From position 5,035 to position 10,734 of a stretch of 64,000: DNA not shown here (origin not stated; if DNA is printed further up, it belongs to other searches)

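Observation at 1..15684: A hidden giant gene: at least 5,228 codons, open to the window edge and absent from the ORF track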

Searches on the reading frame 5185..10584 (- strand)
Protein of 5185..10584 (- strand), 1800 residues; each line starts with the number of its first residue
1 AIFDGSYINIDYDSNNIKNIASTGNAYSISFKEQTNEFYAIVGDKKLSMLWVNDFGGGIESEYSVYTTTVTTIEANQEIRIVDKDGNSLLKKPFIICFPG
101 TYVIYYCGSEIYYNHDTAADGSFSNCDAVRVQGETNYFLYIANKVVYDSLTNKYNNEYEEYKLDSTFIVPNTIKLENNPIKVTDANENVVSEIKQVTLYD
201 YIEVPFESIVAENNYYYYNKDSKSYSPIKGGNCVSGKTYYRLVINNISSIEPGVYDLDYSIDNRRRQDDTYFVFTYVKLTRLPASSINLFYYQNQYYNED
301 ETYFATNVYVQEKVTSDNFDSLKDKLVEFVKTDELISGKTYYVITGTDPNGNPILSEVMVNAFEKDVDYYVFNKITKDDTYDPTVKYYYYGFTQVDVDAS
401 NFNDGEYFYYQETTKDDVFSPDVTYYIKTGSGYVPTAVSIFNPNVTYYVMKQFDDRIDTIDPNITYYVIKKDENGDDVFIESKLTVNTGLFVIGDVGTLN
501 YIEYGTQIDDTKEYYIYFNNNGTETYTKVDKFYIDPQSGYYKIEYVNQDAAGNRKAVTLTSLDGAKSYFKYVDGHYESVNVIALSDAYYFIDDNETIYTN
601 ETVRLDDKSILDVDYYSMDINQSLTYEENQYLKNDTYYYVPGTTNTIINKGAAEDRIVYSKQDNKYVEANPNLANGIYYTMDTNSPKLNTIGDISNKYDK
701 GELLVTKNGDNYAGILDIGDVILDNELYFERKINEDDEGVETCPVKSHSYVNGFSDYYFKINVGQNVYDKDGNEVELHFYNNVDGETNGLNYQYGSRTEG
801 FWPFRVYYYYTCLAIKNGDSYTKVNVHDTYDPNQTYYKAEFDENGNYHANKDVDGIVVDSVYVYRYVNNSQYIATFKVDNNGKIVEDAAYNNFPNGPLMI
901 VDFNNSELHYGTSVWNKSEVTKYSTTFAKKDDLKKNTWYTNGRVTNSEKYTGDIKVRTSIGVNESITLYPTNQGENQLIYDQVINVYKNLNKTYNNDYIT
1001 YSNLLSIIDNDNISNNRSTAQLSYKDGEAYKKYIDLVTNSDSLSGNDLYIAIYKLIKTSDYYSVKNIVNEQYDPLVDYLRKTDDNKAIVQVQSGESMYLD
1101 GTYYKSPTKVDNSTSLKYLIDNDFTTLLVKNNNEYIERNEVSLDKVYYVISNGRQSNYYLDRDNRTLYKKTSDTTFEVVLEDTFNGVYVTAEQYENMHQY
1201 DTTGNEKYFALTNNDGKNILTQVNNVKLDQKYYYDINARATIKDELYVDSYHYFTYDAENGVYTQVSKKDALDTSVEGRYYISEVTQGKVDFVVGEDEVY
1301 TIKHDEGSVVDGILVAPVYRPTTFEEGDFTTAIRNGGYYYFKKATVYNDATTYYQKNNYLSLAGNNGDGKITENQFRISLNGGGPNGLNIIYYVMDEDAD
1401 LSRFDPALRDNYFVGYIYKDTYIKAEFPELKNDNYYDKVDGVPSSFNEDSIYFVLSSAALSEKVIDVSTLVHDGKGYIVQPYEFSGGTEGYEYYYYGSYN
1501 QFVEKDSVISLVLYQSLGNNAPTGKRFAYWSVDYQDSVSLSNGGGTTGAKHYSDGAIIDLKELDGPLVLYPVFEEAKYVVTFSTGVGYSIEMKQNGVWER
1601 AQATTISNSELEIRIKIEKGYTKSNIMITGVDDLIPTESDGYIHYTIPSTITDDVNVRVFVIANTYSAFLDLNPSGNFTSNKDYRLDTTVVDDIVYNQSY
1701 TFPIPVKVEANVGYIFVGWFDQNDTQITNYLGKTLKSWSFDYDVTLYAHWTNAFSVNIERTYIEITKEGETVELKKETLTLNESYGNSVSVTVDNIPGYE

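Call 3: search_protein_families(library=pfam, proteins=[window:5185-10584:-], max_evalue=0.01)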
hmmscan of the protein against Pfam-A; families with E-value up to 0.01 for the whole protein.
window:5185-10584:- (1800 aa): 1 family
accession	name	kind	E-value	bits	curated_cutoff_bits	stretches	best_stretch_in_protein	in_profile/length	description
PF18283.7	CBM77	-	0.0028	18.4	25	0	1093-1176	26-106/108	Carbohydrate binding module 77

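Call 15: search_protein_families(library=ncbifam, proteins=[window:5185-10584:-], max_evalue=0.01)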
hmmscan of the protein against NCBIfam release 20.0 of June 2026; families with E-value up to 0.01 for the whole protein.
window:5185-10584:- (1800 aa): 0 families
